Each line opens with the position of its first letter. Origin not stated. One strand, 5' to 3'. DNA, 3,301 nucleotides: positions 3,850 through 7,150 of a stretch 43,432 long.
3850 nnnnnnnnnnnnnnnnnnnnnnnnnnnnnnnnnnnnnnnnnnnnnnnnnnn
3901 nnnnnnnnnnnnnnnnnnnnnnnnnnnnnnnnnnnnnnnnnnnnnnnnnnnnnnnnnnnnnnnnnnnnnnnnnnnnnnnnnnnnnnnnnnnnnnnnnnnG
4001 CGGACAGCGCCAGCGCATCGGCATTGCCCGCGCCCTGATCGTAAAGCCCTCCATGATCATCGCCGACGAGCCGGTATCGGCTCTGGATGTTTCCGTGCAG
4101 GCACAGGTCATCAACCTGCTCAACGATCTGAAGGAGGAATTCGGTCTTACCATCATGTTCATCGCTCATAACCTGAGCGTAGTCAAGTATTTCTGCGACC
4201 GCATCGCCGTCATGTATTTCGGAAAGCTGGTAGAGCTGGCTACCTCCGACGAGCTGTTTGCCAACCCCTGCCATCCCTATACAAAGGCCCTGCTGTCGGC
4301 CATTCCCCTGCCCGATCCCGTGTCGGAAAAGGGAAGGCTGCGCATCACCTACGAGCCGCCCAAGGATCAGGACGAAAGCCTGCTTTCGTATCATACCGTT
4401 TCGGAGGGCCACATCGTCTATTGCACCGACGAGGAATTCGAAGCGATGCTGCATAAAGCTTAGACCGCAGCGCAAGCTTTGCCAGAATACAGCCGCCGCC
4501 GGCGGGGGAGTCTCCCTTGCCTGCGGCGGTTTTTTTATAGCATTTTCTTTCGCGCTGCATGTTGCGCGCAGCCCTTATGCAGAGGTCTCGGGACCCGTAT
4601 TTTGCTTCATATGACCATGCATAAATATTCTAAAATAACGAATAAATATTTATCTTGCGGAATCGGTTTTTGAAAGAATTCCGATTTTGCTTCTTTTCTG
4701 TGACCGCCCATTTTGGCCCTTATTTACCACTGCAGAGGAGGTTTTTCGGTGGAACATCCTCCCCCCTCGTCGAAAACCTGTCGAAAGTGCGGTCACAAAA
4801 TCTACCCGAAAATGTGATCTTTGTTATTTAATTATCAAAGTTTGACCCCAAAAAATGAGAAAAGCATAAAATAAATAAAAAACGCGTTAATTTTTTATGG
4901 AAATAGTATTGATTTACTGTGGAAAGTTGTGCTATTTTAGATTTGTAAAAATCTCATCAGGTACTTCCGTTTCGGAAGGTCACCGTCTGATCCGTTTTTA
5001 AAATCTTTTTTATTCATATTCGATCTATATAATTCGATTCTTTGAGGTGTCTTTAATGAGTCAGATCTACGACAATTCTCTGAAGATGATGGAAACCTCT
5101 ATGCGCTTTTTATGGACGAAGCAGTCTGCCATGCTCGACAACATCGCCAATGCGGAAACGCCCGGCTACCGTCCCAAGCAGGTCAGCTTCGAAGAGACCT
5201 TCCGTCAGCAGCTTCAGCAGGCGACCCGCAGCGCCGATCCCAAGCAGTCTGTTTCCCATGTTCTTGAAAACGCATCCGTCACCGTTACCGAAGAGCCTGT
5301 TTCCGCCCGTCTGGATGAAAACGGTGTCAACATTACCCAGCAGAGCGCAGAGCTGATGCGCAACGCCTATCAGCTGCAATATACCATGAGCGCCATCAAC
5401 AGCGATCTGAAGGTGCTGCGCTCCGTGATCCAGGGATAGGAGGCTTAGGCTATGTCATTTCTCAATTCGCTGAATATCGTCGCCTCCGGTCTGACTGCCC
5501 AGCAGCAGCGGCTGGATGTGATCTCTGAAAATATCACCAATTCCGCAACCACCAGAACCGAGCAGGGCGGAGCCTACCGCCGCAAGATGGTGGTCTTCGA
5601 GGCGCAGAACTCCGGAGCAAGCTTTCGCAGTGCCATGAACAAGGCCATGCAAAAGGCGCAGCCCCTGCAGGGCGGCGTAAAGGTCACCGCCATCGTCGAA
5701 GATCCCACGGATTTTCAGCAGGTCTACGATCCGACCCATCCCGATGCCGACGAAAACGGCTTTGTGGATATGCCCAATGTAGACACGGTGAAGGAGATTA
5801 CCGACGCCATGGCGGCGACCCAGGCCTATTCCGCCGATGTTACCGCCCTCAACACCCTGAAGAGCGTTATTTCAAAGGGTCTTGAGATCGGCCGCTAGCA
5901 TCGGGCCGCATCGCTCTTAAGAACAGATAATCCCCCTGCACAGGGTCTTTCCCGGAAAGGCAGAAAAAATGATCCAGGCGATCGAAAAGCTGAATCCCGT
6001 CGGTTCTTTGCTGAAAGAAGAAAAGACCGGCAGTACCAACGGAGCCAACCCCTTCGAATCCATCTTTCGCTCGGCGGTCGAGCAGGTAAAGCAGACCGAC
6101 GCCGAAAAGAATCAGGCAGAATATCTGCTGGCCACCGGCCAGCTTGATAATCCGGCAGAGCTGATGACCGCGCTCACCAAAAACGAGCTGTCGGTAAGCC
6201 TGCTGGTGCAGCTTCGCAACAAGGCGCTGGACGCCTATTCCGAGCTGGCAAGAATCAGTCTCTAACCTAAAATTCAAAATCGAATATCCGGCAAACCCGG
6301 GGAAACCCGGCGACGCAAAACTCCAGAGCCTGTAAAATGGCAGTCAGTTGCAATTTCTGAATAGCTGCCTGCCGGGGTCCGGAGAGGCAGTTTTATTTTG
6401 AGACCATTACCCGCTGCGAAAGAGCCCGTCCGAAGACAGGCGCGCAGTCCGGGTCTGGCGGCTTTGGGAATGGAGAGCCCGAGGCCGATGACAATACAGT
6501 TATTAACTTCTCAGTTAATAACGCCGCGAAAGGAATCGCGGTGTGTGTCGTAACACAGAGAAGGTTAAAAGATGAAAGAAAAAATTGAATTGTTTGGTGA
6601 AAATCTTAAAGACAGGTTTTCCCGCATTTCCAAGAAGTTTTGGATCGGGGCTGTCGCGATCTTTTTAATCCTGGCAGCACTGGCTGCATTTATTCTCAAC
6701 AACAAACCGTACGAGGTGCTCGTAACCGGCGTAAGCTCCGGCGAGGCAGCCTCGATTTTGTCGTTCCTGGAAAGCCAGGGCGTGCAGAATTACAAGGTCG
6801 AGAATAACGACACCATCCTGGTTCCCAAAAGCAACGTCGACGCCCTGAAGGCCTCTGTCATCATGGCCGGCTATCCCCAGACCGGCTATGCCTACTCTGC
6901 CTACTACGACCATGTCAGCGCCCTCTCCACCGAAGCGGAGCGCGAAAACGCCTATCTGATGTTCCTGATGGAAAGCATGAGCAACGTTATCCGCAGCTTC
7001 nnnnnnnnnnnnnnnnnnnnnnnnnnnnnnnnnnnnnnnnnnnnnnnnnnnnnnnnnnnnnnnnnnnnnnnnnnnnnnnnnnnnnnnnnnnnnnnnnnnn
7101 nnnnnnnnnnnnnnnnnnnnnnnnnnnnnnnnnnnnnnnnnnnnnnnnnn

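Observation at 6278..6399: c-di-GMP-I (GEMM-I)-like riboswitch with terminator inside the flagellar operon, between fliE and fliF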

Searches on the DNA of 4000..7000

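Call 6: search_rna_families(source=window, start=4000, end=7000, threshold=evalue, max_evalue=1, show_alignments=3)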
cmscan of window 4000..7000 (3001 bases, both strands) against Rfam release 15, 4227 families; matches with E-value up to 1: 1.
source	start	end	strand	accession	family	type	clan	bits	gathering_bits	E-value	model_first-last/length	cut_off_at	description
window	6280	6355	+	RF01051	c-di-GMP-I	Cis-reg; riboswitch;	CL00126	49.5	35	5.2e-08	1-87/87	no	c-di-GMP-I riboswitch aptamer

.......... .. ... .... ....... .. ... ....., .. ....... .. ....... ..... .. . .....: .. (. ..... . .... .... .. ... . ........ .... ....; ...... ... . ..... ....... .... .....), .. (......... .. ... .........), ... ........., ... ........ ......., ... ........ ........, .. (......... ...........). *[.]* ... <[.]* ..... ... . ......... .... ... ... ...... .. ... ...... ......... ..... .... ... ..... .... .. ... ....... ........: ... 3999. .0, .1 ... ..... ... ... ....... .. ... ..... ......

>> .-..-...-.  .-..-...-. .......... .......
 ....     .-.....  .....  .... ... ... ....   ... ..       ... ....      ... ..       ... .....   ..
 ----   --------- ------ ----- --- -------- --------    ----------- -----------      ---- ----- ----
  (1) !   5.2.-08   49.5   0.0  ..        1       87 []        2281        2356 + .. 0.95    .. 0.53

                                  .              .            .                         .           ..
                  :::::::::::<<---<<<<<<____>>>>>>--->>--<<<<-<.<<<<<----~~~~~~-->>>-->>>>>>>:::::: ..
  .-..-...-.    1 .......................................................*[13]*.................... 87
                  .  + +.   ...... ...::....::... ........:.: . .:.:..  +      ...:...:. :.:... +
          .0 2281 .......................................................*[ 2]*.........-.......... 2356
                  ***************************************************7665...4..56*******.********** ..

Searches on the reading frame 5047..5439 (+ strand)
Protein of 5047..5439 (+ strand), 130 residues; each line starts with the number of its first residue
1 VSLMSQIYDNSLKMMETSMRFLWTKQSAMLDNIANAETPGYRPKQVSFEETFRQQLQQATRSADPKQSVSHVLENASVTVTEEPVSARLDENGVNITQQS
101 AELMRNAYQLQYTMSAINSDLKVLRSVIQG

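Call 7: search_protein_families(library=pfam, proteins=[window:5047-5439:+])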
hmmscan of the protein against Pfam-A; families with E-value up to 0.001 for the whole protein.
window:5047-5439:+ (130 aa): 0 families

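Call 39: search_protein_families(library=pfam, proteins=[window:5047-5439:+], max_evalue=0.01)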
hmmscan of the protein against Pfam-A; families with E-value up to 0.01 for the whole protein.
window:5047-5439:+ (130 aa): 0 families

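Call 40: search_protein_families(library=ncbifam, proteins=[window:5047-5439:+], max_evalue=0.001)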
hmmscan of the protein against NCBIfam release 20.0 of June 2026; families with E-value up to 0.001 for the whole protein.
window:5047-5439:+ (130 aa): 19 families
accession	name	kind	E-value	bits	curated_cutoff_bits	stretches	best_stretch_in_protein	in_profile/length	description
TIGR01396.1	FlgB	equivalog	6.9e-18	65.1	59.05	1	9-129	2-131/131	flagellar basal body rod protein FlgB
NF009266.0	PRK12623.1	equivalog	1.1e-12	48.1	144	1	10-130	11-132/133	flagellar basal body rod protein FlgB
NF009270.0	PRK12627.1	equivalog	1.7e-11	44.6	128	1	12-127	8-124/128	FlgB family protein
NF005280.0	PRK06797.1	equivalog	1.3e-10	41.9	106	1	17-121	10-126/135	flagellar basal body rod protein FlgB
NF009328.0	PRK12685.1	equivalog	1.4e-10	41.6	169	1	8-130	5-115/116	flagellar basal body rod protein FlgB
NF009264.0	PRK12621.1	equivalog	3.3e-09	37.3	163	1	4-129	1-132/136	flagellar basal body rod protein FlgB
NF004654.1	PRK06004.1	equivalog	1.2e-08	36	142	1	14-127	1-123/126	flagellar basal body rod protein FlgB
NF009275.1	PRK12632.1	equivalog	2.3e-07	31.2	170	1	9-60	5-56/130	flagellar basal body rod protein FlgC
TIGR03506.1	FlgEFG_subfam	subfamily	3.2e-07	30.4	70.25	1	17-84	8-77/351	flagellar hook-basal body complex protein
TIGR02490.1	flgF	equivalog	4.7e-07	29.6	178.5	1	19-96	8-86/218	flagellar basal-body rod protein FlgF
NF004653.1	PRK06003.1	equivalog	6.2e-07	29.9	153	1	17-99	12-95/126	flagellar basal body rod protein FlgB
NF009262.0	PRK12619.1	equivalog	1.4e-06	28.8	183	1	25-129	22-128/130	flagellar basal body rod protein FlgB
NF005527.0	PRK07182.1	equivalog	4.3e-06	26.8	211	0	82-130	99-147/148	flagellar basal body rod protein FlgB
NF009263.0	PRK12620.1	equivalog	1.3e-05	25.2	158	1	28-129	25-131/133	flagellar basal body rod protein FlgB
NF009265.0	PRK12622.1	equivalog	5e-05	23.4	145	1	7-56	3-52/135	flagellar basal body rod protein FlgB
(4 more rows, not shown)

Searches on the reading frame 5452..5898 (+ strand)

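Call 7: search_protein_families(library=pfam, proteins=[window:5452-5898:+])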
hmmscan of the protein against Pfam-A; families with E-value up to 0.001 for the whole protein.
window:5452-5898:+ (148 aa): 2 families
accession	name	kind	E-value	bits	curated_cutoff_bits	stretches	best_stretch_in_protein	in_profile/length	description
PF06429.18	Flg_bbr_C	-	1.5e-07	31.3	23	1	102-144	2-44/46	Flagellar basal body rod FlgEFG protein C-terminal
PF00460.25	Flg_bb_rod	-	7e-06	26.3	20.7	1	7-34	1-28/31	Flagella basal body rod protein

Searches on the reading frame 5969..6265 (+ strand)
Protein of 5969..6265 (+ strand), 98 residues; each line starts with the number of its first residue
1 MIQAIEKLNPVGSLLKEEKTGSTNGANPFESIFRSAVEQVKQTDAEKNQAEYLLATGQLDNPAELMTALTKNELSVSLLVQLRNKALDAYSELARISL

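Call 7: search_protein_families(library=pfam, proteins=[window:5969-6265:+])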
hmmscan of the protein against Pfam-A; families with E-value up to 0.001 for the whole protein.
window:5969-6265:+ (98 aa): 1 family
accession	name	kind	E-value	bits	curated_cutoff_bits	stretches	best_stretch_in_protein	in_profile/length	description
PF02049.23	FliE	-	4.7e-18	65.6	22.4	1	18-97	9-88/89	Flagellar hook-basal body complex protein FliE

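Call 40: search_protein_families(library=ncbifam, proteins=[window:5969-6265:+], max_evalue=0.001)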
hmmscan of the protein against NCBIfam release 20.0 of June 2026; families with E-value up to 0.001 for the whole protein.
window:5969-6265:+ (98 aa): 1 family
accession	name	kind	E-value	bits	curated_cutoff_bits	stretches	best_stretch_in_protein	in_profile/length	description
TIGR00205.2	fliE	equivalog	3.7e-18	65.5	30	1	29-97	1-70/71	flagellar hook-basal body complex protein FliE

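Call 61: list_cluster_members(proteins=[P0001, window:5969-6265:+])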
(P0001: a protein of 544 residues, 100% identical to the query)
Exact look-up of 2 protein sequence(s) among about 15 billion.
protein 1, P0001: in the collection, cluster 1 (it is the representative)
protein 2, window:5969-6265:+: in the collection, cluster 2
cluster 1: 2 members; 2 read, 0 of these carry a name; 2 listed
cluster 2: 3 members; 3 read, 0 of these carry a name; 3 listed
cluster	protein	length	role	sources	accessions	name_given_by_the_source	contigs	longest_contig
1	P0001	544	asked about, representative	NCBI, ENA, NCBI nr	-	-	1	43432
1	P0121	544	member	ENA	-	-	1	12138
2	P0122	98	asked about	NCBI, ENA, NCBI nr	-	-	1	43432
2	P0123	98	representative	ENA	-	-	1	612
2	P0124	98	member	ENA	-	-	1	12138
